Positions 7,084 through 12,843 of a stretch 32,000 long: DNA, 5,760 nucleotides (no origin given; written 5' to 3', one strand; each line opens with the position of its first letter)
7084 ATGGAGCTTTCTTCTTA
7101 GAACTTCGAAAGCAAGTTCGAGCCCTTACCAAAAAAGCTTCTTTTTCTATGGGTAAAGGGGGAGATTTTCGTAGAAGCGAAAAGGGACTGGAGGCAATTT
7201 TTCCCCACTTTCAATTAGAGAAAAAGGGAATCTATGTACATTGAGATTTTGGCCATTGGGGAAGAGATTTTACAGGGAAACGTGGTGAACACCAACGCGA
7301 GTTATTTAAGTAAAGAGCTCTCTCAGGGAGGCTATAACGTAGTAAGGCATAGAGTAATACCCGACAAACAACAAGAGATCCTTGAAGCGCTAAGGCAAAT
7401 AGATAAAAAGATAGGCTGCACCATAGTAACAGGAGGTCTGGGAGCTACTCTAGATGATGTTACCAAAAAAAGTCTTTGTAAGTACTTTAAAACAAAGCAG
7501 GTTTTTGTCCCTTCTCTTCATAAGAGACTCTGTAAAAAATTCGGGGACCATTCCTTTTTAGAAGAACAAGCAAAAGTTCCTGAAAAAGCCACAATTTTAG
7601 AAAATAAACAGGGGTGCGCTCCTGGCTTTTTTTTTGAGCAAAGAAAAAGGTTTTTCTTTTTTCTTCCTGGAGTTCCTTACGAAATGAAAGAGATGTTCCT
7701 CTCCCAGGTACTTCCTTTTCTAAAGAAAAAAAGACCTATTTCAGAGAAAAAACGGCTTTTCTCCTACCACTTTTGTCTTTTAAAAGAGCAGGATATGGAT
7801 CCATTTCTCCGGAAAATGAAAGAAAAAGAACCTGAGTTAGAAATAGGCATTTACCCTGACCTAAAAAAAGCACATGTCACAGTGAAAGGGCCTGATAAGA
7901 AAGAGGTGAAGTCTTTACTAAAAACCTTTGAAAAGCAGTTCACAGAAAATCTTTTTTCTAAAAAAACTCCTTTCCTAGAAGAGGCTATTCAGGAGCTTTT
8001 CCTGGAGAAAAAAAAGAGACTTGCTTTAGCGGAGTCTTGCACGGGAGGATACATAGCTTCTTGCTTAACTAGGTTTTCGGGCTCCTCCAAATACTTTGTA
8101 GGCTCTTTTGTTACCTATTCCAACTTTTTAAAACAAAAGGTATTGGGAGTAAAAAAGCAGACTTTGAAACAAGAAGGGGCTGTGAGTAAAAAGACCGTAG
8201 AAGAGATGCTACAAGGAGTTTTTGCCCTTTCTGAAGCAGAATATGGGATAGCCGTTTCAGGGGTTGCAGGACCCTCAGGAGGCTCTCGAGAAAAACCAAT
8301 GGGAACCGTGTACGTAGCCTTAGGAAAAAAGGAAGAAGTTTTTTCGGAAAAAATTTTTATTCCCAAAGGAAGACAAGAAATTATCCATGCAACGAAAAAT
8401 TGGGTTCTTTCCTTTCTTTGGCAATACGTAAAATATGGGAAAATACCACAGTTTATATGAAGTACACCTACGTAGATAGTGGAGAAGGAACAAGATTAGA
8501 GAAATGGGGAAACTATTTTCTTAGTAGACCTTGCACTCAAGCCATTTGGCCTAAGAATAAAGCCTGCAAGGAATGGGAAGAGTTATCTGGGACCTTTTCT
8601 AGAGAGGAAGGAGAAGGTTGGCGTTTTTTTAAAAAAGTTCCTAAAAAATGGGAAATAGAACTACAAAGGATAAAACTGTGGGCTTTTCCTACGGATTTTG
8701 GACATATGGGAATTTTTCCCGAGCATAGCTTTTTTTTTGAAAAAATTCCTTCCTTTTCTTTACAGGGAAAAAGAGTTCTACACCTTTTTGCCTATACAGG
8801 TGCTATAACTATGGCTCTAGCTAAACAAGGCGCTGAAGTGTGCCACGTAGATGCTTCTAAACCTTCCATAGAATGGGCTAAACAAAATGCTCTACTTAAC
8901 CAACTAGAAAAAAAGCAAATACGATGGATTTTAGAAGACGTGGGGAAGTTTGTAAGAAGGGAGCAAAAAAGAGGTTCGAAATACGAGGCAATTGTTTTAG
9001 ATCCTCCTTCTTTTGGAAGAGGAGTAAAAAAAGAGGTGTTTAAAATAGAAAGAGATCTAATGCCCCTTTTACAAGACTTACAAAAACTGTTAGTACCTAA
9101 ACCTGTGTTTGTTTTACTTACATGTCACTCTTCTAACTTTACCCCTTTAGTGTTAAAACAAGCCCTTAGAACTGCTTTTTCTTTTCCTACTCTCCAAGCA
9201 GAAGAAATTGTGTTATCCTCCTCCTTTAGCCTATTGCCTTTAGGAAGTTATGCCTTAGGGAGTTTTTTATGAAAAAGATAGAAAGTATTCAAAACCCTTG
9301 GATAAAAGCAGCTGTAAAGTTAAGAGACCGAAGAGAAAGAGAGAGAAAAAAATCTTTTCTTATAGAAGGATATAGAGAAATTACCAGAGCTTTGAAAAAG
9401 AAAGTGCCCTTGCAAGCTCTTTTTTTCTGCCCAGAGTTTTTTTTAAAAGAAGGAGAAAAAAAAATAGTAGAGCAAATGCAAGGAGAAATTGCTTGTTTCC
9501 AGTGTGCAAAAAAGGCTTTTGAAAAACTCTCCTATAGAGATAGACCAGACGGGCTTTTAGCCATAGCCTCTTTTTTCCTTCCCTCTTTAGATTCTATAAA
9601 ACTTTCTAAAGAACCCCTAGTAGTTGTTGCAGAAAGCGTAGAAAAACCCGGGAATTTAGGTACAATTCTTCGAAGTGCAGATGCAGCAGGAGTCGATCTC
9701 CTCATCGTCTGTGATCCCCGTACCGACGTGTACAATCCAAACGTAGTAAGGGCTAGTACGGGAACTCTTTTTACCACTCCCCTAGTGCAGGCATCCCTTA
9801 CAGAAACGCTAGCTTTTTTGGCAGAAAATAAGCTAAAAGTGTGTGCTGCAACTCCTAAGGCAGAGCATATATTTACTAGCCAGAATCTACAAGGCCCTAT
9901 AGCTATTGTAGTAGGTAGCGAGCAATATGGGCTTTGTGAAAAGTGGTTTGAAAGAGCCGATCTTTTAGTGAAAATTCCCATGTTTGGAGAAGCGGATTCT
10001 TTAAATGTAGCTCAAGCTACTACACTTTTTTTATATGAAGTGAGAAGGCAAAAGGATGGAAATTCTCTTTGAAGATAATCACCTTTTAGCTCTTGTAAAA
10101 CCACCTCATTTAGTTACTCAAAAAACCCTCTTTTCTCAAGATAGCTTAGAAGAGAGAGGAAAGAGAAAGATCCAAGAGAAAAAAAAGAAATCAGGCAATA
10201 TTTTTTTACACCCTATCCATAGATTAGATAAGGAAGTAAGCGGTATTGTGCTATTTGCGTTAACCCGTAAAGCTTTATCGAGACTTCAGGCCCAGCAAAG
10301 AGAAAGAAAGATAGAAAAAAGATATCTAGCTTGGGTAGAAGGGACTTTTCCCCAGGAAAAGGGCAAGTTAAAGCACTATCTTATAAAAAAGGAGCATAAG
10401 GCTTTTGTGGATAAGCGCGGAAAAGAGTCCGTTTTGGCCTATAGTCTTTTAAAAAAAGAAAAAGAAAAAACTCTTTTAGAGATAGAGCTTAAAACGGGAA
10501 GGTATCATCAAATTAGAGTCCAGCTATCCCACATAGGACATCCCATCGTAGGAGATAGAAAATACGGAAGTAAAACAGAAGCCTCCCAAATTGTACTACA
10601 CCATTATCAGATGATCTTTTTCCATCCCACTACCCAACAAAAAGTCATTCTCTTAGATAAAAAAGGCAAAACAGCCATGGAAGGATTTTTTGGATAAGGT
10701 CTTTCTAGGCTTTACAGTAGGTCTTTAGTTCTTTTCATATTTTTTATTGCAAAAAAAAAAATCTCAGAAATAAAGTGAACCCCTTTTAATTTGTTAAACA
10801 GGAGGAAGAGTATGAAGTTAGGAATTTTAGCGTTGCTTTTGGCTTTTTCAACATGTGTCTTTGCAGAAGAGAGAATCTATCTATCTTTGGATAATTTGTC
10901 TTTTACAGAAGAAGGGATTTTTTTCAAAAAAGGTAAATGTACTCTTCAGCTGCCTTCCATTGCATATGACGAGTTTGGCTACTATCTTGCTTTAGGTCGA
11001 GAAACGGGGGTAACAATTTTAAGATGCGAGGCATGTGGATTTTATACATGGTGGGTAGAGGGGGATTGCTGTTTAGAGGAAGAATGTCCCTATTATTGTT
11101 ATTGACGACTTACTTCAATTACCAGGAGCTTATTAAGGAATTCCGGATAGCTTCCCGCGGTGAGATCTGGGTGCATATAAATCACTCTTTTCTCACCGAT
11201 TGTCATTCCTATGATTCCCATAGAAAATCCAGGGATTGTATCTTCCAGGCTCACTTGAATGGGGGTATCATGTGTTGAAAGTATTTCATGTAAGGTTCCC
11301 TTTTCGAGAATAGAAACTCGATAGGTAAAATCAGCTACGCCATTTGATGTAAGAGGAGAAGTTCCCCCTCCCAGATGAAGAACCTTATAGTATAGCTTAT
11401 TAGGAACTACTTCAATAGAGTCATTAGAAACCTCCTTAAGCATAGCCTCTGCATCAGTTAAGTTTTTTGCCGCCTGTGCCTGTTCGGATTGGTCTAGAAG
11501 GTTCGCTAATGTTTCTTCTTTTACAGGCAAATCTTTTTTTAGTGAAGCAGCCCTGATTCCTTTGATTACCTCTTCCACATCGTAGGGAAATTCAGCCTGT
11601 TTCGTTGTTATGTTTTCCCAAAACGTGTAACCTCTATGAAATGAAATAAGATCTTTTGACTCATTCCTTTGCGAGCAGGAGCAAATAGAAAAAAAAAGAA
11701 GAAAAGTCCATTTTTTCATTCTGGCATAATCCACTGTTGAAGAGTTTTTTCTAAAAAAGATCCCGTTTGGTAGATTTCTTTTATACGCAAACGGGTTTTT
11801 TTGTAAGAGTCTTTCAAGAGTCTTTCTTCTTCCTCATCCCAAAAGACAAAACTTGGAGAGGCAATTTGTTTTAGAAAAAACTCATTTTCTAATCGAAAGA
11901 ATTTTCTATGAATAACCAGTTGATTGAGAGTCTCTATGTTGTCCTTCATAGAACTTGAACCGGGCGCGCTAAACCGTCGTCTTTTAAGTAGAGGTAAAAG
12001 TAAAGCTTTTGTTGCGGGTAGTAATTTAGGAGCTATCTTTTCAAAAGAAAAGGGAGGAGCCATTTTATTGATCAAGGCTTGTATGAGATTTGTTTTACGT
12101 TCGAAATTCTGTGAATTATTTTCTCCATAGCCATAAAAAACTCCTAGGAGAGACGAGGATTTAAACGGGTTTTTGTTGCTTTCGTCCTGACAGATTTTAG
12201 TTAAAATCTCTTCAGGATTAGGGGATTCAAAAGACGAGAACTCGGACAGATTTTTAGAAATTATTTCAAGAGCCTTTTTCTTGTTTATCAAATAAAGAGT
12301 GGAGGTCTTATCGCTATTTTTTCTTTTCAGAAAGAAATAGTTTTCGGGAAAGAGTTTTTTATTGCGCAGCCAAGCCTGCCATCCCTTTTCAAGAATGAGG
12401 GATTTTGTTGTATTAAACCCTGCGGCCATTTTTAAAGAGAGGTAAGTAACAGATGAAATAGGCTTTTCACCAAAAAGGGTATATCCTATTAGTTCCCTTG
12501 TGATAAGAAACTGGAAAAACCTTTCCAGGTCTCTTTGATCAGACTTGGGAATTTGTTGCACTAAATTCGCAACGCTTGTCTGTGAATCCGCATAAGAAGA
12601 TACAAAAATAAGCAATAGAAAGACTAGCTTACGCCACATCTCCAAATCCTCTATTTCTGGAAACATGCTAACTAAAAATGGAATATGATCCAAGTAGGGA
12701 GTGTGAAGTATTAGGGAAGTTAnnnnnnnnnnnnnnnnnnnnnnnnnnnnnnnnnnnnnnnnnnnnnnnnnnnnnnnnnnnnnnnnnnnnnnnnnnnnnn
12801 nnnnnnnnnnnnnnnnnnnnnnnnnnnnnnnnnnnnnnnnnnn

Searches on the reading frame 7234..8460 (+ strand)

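Call 43: search_protein_families(library=ncbifam, proteins=[window:7234-8460:+], max_evalue=0.00001)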
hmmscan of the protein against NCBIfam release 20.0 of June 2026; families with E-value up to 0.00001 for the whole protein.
window:7234-8460:+ (408 aa): 10 families
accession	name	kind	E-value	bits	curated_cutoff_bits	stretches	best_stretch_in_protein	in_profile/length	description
NF001813.0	PRK00549.1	equivalog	3.4e-95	319.5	379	1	3-398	3-410/414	competence/damage-inducible protein A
TIGR00200.1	cinA_nterm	subfamily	7e-68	229.2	243.15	1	2-376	3-388/414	CinA family nicotinamide mononucleotide deamidase-related protein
TIGR00199.1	PncC_domain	subfamily_domain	1.2e-40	139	68.9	1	256-385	5-134/149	nicotinamide-nucleotide amidohydrolase family protein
NF002975.0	PRK03661.1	equivalog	1.6e-40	138.5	212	1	249-398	10-160/164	nicotinamide-nucleotide amidase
NF002291.0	PRK01215.1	equivalog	1.3e-39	135.8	293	1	3-208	6-214/264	nicotinamide mononucleotide deamidase-related protein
NF002972.0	PRK03657.1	equivalog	9.1e-29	100.4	201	1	246-397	18-169/175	2-oxo-tetronate isomerase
NF002977.0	PRK03670.1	equivalog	3.5e-28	98.7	305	1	1-172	1-185/252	competence damage-inducible protein A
NF002978.0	PRK03673.1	equivalog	2.5e-27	95.8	496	1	3-280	4-287/398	nicotinamide mononucleotide deamidase-related protein YfaY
TIGR00177.1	molyb_syn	domain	3.3e-24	85.5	85.35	1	3-158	4-145/148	molybdenum cofactor synthesis domain-containing protein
NF002947.1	PRK03604.1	equivalog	3.4e-07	29.8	285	1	4-87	149-233/301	bifunctional molybdenum cofactor biosynthesis protein MoaC/MoaB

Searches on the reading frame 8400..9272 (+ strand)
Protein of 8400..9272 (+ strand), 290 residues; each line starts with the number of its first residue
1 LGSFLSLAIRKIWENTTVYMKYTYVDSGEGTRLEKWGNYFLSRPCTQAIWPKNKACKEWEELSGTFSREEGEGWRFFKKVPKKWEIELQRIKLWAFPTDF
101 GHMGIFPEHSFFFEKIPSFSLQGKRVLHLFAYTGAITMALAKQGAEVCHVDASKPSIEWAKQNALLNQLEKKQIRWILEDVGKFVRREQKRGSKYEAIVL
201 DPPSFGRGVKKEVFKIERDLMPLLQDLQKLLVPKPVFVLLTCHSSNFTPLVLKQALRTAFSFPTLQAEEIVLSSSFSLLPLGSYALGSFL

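Call 43: search_protein_families(library=ncbifam, proteins=[window:8400-9272:+], max_evalue=0.00001)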
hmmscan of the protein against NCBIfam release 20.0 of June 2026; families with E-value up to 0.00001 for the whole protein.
window:8400-9272:+ (290 aa): 9 families
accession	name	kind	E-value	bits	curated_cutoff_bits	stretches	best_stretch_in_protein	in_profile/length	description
NF008748.0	PRK11783.1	equivalog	2.3e-25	88.9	466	1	81-258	501-672/704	bifunctional 23S rRNA (guanine(2069)-N(7))-methyltransferase RlmK/23S rRNA (guanine(2445)-N(2))-methyltransferase RlmL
NF053718.1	23SC1962Mtase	equivalog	5.9e-16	58.2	575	1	120-208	208-294/383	23S rRNA (cytosine(1962)-C(5))-methyltransferase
NF011707.0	PRK15128.1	equivalog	6.3e-15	54.9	712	1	122-207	220-306/396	23S rRNA (cytosine(1962)-C(5))-methyltransferase RlmI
TIGR00479.1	rumA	equivalog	2e-11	43.4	183.55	1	122-212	292-383/432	23S rRNA (uracil(1939)-C(5))-methyltransferase RlmD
NF009639.0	PRK13168.1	equivalog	1.9e-08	33.6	458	1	123-206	301-382/446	23S rRNA (uracil(1939)-C(5))-methyltransferase RlmD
NF033380.1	Rlm_2499C5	equivalog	2.6e-08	33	650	1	122-242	220-337/391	23S rRNA (cytosine(2499)-C(5))-methyltransferase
TIGR03534.1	RF_mod_PrmC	equivalog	1.9e-07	30.8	199.1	1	125-203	91-165/253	peptide chain release factor N(5)-glutamine methyltransferase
NF046099.1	RSP_2647_MTase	equivalog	2.8e-06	26.4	600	1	122-206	217-301/391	RSP_2647 family RNA methyltransferase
TIGR00536.1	hemK_fam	subfamily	3.7e-06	26.2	115.5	1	124-203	116-191/286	HemK family protein methyltransferase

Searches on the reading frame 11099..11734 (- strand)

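Call 4: search_protein_families(library=pfam, proteins=[window:11099-11734:-], max_evalue=0.01)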
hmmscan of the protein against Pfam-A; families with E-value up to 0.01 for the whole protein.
window:11099-11734:- (211 aa): 2 families
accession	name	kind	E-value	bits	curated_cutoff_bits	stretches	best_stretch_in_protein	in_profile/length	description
PF00254.34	FKBP_C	-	3.1e-06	27.9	21.1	1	136-192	13-70/94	FKBP-type peptidyl-prolyl cis-trans isomerase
PF01346.23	FKBP_N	-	0.0008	20.6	22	1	30-118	4-97/97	Domain amino terminal to FKBP-type peptidyl-prolyl isomerase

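Call 43: search_protein_families(library=ncbifam, proteins=[window:11099-11734:-], max_evalue=0.00001)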
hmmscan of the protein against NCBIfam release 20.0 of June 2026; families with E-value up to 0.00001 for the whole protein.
window:11099-11734:- (211 aa): 0 families

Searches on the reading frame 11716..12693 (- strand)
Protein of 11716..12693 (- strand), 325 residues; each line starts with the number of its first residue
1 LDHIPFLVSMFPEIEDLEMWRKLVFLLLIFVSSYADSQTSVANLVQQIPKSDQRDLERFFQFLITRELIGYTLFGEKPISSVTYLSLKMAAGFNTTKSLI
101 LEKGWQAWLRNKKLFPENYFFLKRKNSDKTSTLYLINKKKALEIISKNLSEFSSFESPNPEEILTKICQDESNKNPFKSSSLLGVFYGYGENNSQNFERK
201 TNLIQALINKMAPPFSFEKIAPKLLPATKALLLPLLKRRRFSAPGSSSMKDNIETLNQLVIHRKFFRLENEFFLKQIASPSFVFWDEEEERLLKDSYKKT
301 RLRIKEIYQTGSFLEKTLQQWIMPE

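Call 4: search_protein_families(library=pfam, proteins=[window:11716-12693:-], max_evalue=0.01)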
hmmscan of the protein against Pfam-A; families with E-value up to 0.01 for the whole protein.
window:11716-12693:- (325 aa): 0 families

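Call 5: search_protein_families(library=ncbifam, proteins=[window:11716-12693:-], max_evalue=0.01)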
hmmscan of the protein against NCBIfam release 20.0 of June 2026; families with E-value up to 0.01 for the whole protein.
window:11716-12693:- (325 aa): 0 families

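Call 88: search_protein_representatives(protein=window:11716-12639:-)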
Query: 307 residues. Proteins with E-value up to 0.001 (for the whole library): 834; up to 1e-10: 325; up to 1e-30: 26. The best 150 are listed.
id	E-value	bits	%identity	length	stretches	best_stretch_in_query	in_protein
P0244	1.1e-99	350.5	59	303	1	1-306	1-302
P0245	1.4e-76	274.6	48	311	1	2-306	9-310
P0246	4.5e-62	227.1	64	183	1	127-307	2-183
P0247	1.4e-59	218.9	43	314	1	8-306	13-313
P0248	3.7e-52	194.5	38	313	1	6-304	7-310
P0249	9.0e-52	193.2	37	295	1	17-304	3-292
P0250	6.8e-51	190.4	40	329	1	18-305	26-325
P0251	1.1e-50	189.7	37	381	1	14-306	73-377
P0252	2.0e-46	175.7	37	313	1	5-307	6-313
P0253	2.8e-46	175.2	37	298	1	22-307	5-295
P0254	4.0e-45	171.4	36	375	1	26-306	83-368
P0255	2.1e-42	162.5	36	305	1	9-306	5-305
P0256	3.8e-42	161.6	33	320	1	5-306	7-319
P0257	5.9e-42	161.0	37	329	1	23-306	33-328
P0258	9.8e-42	160.3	36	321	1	4-306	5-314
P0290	1.2e-22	97.7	27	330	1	17-302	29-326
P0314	1.4e-19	87.7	26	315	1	13-304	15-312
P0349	3.2e-17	79.9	30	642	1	3-302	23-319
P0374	5.7e-16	75.8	29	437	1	25-230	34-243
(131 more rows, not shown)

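Call 89: search_protein_families(library=pfam, proteins=[P0244, P0247, P0251, P0256, P0290, P0314, P0349, P0374], max_evalue=0.01)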
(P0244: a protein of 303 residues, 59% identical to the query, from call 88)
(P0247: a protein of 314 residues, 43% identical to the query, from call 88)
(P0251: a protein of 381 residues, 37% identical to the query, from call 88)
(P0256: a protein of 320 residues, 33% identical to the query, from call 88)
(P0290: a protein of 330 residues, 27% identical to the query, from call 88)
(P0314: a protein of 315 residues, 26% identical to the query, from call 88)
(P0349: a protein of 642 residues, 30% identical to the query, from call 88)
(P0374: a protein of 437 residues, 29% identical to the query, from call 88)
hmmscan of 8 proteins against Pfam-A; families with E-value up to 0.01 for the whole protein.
P0244 (303 aa): 0 families

P0247 (314 aa): 0 families

P0251 (381 aa): 0 families

P0256 (320 aa): 0 families

P0290 (330 aa): 1 family
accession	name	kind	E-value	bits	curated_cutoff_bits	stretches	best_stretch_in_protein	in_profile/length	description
PF17321.7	Vac17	-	0.0059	16.3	25.8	1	229-304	63-128/441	Vacuole-related protein 17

P0314 (315 aa): 0 families

P0349 (642 aa): 1 family
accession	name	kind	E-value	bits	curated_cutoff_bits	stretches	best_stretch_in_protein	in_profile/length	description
PF00254.34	FKBP_C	-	4.9e-09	36.8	21.1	1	480-528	42-94/94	FKBP-type peptidyl-prolyl cis-trans isomerase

P0374 (437 aa): 1 family
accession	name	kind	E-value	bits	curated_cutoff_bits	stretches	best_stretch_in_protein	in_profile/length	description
PF00254.34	FKBP_C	-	1.6e-12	48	21.1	1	353-432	7-92/94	FKBP-type peptidyl-prolyl cis-trans isomerase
